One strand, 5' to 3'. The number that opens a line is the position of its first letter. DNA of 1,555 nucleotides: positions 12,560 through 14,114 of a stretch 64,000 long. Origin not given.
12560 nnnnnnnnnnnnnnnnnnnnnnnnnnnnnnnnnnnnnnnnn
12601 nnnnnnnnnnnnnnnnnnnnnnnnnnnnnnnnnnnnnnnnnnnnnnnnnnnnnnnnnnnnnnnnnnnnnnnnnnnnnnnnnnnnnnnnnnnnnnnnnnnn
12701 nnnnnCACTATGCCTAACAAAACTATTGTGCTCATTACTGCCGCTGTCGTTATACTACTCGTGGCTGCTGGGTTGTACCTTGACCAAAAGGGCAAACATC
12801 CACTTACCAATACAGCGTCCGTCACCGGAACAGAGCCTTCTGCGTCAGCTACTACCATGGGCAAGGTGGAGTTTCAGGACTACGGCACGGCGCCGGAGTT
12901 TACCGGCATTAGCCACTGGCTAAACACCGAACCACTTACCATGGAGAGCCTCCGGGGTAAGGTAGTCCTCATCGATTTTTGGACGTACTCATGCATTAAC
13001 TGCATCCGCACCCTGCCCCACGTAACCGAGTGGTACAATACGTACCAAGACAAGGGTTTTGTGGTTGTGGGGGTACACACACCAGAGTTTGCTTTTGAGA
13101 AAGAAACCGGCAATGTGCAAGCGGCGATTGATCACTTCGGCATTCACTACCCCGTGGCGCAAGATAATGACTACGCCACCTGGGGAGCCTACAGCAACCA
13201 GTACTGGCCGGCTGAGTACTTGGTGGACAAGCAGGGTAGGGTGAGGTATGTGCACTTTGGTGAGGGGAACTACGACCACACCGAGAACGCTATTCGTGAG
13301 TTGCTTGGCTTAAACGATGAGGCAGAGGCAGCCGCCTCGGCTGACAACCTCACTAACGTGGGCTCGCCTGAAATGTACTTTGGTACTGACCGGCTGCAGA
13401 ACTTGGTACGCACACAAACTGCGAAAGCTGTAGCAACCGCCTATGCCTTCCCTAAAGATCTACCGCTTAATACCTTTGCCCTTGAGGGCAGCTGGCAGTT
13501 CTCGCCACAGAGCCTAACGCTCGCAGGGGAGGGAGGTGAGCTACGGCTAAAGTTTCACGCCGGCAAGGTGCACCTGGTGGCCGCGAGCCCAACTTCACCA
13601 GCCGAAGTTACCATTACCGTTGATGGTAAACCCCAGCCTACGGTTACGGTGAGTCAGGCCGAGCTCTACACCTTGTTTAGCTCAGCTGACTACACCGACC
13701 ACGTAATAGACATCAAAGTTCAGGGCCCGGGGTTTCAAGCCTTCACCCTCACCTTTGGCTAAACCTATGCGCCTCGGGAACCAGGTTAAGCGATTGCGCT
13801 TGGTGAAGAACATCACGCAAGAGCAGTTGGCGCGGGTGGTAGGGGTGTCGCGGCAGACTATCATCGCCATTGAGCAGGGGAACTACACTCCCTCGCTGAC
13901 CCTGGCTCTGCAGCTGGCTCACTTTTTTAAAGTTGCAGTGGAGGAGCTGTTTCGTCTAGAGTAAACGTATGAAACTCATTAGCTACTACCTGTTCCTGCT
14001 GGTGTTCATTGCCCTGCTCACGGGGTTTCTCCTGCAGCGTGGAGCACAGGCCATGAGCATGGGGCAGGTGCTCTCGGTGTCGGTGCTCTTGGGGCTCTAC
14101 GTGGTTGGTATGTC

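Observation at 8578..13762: Extracytoplasmic thiol-redox/methionine-repair module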

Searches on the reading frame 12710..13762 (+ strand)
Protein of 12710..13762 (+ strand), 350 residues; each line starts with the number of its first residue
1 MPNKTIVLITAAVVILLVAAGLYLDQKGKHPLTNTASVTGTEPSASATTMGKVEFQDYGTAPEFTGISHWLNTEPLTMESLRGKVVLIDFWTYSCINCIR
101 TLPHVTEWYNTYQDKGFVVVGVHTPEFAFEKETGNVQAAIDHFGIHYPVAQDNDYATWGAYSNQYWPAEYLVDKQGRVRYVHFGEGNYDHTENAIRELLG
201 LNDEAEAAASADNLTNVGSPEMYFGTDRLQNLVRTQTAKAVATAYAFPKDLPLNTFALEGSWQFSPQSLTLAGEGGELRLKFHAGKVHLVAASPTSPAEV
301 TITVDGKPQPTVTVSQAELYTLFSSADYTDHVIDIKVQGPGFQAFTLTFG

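Call 3: search_protein_families(library=pfam, proteins=[window:12710-13762:+], max_evalue=0.01)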
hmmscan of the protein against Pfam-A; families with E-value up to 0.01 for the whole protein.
window:12710-13762:+ (350 aa): 5 families
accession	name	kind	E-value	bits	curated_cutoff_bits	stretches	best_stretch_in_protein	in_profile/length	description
PF17991.7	Thioredoxin_10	-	7.8e-33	114.5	27.1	1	219-350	1-142/142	Thioredoxin like C-terminal domain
PF00578.27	AhpC-TSA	-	8.3e-13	48.8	26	1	61-181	5-124/124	AhpC/TSA family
PF08534.16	Redoxin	-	1.2e-11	45.1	26.6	1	61-193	6-142/148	Redoxin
PF13905.12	Thioredoxin_8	-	1.9e-09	38.1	27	1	83-178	1-94/94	Thioredoxin-like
PF00255.25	GSHPx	-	0.002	18.1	27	1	71-130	9-67/108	Glutathione peroxidase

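Call 4: search_protein_families(library=ncbifam, proteins=[window:12710-13762:+], max_evalue=0.01)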
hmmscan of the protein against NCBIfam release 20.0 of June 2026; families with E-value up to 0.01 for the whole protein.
window:12710-13762:+ (350 aa): 11 families
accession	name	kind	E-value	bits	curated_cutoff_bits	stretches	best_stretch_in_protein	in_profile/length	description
NF002854.0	PRK03147.1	subfamily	1.4e-19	70.7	170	1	60-193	41-167/176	thiol-disulfide oxidoreductase ResA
NF010625.0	PRK14018.1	equivalog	6e-08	31.6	522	1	82-192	55-166/521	bifunctional peptide-methionine (S)-S-oxide reductase MsrA/peptide-methionine (R)-S-oxide reductase MsrB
NF041202.1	StoA_CxxC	exception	7.9e-07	29.1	210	1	82-184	51-150/163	endospore biogenesis thiol-disulfide oxidoreductase StoA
NF047697.1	ThioredTrxAClost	equivalog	1.8e-05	24.8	140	1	84-115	18-49/105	thioredoxin TrxA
NF047696.1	ThlDiSintTplARhiz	equivalog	3.9e-05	23.5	230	1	5-125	13-139/219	thiol:disulfide interchange protein TlpA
NF033782.1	lipoprot_Omp28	subfamily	0.00049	19.4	150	1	83-134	37-89/264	Omp28 family outer membrane lipoprotein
TIGR00385.1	dsbE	subfamily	0.0018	17.9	123.15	1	80-193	60-165/173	DsbE family thiol:disulfide interchange protein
NF011941.0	PRK15412.1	equivalog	0.0021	17.6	359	1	82-199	67-176/185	thiol:disulfide interchange protein DsbE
NF038096.1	thylak_slr1796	equivalog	0.0028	17.2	140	1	150-213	84-147/157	thylakoid membrane photosystem I accumulation factor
NF007900.0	PRK10606.1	equivalog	0.0031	17.1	270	1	72-135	14-75/183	glutathione peroxidase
NF041054.1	WAxxUGC_long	equivalog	0.005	16.2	300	1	61-130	84-150/354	ResA-like WAxxUGC motif-containing protein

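Call 41: find_related_loci(query=window:12710-13762:+, collection=metagenome_contigs, flank=6000)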
Query window:12710-13762:+ (350 aa) in metagenome_contigs; peptide patterns used: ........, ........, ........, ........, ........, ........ (x = any residue, [..] = any of these).
600 stretches matched a pattern (row limit reached: there are more); 553 encode a relative of the query (tblastn E <= 1e-3); the best 80 are kept; 80 distinct loci.
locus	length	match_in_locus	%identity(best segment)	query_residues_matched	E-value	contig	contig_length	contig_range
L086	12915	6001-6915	67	45-350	4e-150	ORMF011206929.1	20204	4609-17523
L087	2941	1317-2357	59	9-350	2e-142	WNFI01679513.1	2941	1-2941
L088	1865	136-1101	62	28-350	5e-146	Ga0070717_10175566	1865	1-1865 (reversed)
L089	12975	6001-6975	61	28-350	2e-135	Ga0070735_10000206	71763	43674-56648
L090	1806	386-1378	60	19-350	2e-144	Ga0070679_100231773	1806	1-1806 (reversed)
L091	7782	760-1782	57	4-350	2e-131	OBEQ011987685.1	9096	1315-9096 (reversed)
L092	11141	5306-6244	58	37-350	4e-129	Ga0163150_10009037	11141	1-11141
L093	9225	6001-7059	56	13-350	3e-128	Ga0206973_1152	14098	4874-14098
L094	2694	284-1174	62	53-350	7e-133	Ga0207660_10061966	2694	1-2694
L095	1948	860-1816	56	3-350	6e-133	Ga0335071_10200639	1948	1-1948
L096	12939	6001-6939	56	37-350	2e-124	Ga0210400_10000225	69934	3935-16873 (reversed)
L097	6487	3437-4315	59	57-350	5e-122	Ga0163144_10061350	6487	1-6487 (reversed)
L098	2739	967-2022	52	12-350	5e-125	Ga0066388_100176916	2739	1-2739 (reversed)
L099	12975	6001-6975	54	18-350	6e-119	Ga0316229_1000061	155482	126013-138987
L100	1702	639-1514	58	58-350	3e-127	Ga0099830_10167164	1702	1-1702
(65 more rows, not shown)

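Call 42: search_solved_structures(query=window:12710-13762:+, max_evalue=0.001)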
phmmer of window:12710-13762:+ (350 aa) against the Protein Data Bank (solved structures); distinct sequences matched with E-value up to 0.001: 33.
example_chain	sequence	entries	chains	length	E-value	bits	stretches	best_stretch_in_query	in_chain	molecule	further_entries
2hyx_A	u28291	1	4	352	2.5e-72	247.1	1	45-350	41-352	Protein dipZ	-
5cyy_A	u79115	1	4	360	2.9e-72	246.9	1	45-350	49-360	Protein DipZ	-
7djj_A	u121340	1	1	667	1.3e-25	93.5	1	59-194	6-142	Protein SUPPRESSOR OF QUENCHING 1, chloroplastic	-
6gc1_A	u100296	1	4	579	8.8e-24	87.5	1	60-189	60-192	NHL repeat-containing protein 2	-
7djk_A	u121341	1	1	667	1.6e-23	86.6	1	59-194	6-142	Protein SUPPRESSOR OF QUENCHING 1, chloroplastic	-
2b5x_A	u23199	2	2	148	9.1e-21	77.6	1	61-198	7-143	YkuV protein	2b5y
2l5o_A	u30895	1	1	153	2.8e-14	56.2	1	60-190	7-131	Putative thioredoxin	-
4nmu_A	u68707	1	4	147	1.3e-12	50.7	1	61-196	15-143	Thiol-disulfide oxidoreductase ResA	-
3lor_A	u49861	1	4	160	9.7e-12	47.9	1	66-186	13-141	Thiol-disulfide isomerase and thioredoxins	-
4hqz_A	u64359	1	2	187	3.2e-10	42.9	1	60-197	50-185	Thioredoxin family protein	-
2yp6_A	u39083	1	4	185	3.6e-10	42.7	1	60-197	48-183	THIOREDOXIN FAMILY PROTEIN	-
2lrn_A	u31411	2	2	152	4.4e-10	42.4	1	60-127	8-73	Thiol:disulfide interchange protein | Putative thiol-disulfide oxidoreductase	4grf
28db_A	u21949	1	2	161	9.1e-10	41.4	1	55-124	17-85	Redoxin domain protein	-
3c71_A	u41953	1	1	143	1.2e-09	41.1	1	71-184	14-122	Thiol-disulfide oxidoreductase resA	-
3c73_A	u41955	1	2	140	1.3e-09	40.9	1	72-184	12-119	Thiol-disulfide oxidoreductase resA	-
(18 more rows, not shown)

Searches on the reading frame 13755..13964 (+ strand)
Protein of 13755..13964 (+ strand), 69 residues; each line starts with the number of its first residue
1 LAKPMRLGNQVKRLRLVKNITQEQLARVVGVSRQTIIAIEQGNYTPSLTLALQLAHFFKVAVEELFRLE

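Call 3: search_protein_families(library=pfam, proteins=[window:13755-13964:+], max_evalue=0.01)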
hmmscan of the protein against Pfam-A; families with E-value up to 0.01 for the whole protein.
window:13755-13964:+ (69 aa): 8 families
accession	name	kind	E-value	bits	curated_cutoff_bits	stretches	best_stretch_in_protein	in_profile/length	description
PF01381.28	HTH_3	-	2.2e-14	53.7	23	1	11-65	1-55/55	Helix-turn-helix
PF13560.12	HTH_31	-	7.6e-11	42.6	27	1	6-65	1-61/64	Helix-turn-helix domain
PF12844.13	HTH_19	-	2e-10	40.9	30.2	1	8-68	1-61/64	Helix-turn-helix domain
PF13443.12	HTH_26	-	1.4e-05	25.7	22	1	16-68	7-60/63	Cro/C1-type HTH DNA-binding domain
PF13413.12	HTH_25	-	0.00049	20.3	24.6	1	12-44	3-35/62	Helix-turn-helix domain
PF13545.12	HTH_Crp_2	-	0.0016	18.8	27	1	15-37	18-40/70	Crp-like helix-turn-helix domain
PF02796.21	HTH_7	-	0.005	17.4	23.8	0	9-36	12-38/45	Helix-turn-helix domain of resolvase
PF04545.22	Sigma70_r4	-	0.0073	16.2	24.1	0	13-40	14-41/50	Sigma-70, region 4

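Call 4: search_protein_families(library=ncbifam, proteins=[window:13755-13964:+], max_evalue=0.01)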
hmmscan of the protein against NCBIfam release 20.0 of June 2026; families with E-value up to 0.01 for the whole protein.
window:13755-13964:+ (69 aa): 17 families
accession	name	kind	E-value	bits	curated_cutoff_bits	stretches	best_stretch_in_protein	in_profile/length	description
TIGR03070.1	couple_hipB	subfamily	8.3e-12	44.9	71.65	1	7-58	3-54/58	type II toxin-antitoxin system Y4mF family antitoxin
NF041951.1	phage_RstR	subfamily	2.9e-10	40.4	80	1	5-66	1-62/108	RstR family transcriptional repressor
NF052239.1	antitox_spr1629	equivalog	6.2e-09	35.4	335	1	5-62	1-58/377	spr1629 family repressor/antitoxin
NF047948.1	male_kill_WMK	equivalog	2.1e-08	34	300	1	4-66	160-222/300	WO male-killing family protein Wmk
NF003162.0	PRK04140.1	equivalog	2e-07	30.3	263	1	8-62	128-182/317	transcriptional regulator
NF006015.0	PRK08154.1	subfamily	4.6e-07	29.3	204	1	6-66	30-90/314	anaerobic benzoate catabolism transcriptional regulator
TIGR00270.2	TIGR00270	equivalog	1.1e-06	28.5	110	1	9-62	78-131/159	multiprotein bridging factor aMBF1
NF007271.0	PRK09726.1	equivalog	1.5e-06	28.1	79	1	3-54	9-60/88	type II toxin-antitoxin system antitoxin HipB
TIGR02607.1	antidote_HigA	equivalog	1.2e-05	25.1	47.7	1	1-63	1-64/81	HigA family addiction module antitoxin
NF041575.1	antitoxPezA_Strep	equivalog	3.5e-05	23.8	290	1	7-61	2-56/158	type II toxin-antitoxin system antitoxin PezA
NF007408.0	PRK09943.1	equivalog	0.00028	20.5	211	1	5-67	6-68/185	HTH-type transcriptional regulator PuuR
TIGR03830.1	CxxCG_CxxCG_HTH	subfamily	0.00037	20.3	61.8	1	7-50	66-109/127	type II TA system antitoxin MqsA family protein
NF047542.1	telomere_Tap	equivalog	0.00037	19.3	600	1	9-47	20-58/695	telomere-associated protein Tap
NF007257.0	PRK09706.1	subfamily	0.0022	17.8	101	1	6-59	5-58/135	transcriptional repressor DicA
NF058600.1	TransRegSco1979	equivalog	0.0022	17.1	350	1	5-46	7-48/280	Sco1979 family transcriptional regulator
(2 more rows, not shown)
